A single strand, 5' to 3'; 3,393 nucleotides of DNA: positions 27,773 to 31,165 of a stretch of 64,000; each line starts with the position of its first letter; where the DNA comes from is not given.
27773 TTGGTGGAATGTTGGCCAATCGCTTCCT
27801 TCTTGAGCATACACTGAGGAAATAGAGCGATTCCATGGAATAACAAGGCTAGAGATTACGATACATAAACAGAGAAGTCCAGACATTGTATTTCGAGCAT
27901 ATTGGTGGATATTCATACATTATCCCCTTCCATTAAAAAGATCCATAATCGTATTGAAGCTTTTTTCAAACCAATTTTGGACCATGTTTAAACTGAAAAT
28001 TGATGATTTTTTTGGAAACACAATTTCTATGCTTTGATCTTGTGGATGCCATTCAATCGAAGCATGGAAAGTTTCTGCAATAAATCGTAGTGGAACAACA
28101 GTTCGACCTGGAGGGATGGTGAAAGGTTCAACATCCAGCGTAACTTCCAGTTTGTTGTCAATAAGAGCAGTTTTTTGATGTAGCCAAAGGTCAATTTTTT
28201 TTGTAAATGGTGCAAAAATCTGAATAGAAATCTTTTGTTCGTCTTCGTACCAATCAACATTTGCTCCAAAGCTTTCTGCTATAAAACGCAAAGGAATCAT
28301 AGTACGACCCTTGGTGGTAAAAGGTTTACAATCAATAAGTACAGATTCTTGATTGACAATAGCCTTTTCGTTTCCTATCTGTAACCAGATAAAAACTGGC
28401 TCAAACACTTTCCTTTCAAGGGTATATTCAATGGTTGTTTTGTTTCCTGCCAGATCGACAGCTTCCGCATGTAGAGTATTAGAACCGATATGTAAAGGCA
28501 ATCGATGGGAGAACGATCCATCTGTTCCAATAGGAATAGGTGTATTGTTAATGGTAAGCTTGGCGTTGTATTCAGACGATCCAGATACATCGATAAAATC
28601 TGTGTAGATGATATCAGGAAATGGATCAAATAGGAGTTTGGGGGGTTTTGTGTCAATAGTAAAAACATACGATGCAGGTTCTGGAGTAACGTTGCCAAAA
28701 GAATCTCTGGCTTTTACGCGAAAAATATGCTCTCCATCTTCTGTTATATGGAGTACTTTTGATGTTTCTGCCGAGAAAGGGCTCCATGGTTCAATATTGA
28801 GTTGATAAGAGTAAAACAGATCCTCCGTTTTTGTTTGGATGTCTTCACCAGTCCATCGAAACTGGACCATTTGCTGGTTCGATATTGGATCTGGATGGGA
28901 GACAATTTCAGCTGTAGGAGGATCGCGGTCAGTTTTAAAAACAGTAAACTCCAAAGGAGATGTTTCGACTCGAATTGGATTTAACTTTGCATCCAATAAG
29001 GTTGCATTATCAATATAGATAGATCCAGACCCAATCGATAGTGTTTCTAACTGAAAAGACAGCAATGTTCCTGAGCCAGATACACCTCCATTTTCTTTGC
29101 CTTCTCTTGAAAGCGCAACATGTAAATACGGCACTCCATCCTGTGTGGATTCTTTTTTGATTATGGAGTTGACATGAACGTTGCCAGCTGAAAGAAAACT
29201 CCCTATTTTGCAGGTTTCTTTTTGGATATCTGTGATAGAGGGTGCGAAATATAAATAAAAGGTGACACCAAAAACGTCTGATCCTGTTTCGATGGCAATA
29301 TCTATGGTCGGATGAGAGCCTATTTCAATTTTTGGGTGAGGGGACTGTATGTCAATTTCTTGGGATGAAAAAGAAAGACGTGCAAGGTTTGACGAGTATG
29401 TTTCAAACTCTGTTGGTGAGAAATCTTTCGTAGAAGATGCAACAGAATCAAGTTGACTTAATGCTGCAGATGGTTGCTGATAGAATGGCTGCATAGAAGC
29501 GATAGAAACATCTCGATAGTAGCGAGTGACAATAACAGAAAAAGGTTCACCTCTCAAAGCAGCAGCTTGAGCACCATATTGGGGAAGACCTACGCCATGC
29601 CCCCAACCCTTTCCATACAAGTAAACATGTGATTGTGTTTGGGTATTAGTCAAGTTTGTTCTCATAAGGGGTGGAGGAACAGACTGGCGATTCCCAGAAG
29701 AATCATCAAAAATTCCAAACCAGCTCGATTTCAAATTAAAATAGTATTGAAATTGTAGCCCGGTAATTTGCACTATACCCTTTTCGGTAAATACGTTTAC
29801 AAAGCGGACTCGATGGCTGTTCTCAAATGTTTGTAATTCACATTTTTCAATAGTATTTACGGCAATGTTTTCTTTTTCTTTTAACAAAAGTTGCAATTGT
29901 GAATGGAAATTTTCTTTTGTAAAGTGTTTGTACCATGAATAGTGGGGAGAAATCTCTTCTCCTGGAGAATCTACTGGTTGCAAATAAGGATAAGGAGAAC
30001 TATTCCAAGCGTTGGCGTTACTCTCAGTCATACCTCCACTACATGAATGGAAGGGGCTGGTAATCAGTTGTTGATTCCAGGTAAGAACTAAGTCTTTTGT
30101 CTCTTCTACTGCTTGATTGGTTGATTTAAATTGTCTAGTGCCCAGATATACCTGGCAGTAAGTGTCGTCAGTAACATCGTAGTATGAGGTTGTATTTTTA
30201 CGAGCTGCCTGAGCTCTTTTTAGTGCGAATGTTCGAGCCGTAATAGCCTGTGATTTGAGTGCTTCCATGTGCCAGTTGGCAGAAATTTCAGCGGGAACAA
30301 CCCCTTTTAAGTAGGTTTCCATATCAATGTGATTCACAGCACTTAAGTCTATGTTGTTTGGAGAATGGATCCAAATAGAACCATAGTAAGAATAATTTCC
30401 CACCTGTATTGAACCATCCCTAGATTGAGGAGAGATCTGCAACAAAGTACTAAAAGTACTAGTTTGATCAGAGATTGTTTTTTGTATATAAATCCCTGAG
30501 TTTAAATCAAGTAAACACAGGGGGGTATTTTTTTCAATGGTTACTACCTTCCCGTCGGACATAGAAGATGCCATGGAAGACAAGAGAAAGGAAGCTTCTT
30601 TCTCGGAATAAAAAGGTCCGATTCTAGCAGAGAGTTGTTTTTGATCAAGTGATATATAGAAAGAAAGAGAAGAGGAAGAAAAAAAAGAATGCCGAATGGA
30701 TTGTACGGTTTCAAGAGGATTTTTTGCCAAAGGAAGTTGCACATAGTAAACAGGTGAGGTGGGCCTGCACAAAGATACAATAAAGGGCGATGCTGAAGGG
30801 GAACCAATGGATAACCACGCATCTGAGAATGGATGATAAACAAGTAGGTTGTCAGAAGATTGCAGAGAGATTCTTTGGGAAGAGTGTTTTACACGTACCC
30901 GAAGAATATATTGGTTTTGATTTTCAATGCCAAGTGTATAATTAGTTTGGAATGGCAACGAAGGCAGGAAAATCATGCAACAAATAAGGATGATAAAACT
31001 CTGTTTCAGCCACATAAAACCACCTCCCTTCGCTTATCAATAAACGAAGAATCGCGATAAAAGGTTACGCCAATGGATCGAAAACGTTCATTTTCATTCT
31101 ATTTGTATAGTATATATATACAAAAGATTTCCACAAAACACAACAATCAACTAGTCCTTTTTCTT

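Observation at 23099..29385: Cohesin-like and dockerin modules on non-cellulosomal proteins: a possible self-assembling surface complex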

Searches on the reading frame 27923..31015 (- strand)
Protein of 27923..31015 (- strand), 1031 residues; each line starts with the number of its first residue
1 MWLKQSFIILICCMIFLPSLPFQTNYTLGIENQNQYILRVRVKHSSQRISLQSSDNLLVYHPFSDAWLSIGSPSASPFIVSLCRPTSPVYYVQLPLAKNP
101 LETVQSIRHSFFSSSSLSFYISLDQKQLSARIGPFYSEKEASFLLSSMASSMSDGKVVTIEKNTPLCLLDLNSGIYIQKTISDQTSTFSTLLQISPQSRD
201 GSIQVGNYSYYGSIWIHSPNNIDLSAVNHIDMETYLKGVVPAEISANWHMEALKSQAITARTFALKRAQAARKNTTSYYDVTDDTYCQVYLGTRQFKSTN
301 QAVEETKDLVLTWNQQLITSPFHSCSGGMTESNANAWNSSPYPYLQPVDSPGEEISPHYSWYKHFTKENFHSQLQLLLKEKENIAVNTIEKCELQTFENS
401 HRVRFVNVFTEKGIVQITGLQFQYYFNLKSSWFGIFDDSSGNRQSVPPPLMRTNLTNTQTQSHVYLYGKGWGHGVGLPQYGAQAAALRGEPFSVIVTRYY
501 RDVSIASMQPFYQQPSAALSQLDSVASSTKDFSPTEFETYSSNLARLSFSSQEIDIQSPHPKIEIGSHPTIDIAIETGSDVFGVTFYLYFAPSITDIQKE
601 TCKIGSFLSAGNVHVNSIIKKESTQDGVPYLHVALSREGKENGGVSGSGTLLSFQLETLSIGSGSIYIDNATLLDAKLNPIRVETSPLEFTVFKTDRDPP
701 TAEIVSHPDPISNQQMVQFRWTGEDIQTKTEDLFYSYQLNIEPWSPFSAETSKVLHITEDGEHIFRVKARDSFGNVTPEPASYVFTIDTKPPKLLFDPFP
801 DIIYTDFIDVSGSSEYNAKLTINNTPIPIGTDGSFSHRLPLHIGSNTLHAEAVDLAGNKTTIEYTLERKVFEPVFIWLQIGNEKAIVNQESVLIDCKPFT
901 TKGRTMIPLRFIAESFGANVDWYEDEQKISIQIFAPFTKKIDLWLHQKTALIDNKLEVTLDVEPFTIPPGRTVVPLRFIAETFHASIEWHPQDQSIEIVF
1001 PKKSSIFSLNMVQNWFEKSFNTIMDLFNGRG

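Call 3: search_protein_families(library=pfam, proteins=[window:27923-31015:-], max_evalue=0.1)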
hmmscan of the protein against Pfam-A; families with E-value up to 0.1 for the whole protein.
window:27923-31015:- (1031 aa): 4 families
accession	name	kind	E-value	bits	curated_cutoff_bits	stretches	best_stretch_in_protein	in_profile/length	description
PF07833.16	Cu_amine_oxidN1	-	1.4e-39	134.8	24.2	2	887-998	2-108/108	Copper amine oxidase N-terminal domain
PF08486.15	SpoIID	-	4.9e-27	94.8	23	1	223-313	4-97/97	Stage II sporulation protein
PF09136.16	Glucodextran_B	-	4.1e-09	36.7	27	1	810-868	21-81/83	Glucodextranase, domain B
PF19077.6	Big_13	-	0.0001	23.1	27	0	755-789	64-102/102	Bacterial Ig-like domain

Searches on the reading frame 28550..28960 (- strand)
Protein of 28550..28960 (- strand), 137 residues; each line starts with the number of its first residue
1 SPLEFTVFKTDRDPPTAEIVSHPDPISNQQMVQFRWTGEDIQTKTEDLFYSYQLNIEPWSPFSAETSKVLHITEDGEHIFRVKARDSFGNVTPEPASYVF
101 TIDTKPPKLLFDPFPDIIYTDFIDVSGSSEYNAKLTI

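Call 90: search_protein_families(library=pfam, proteins=[window:28550-28960:-], max_evalue=10)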
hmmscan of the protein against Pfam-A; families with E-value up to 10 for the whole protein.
window:28550-28960:- (137 aa): 2 families
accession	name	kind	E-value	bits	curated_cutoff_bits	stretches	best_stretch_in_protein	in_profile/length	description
PF19077.6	Big_13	-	0.0049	17.8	27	1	61-104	55-102/102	Bacterial Ig-like domain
PF03700.18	Sorting_nexin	-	0.073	14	28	1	73-105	26-59/76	Sorting nexin, N-terminal domain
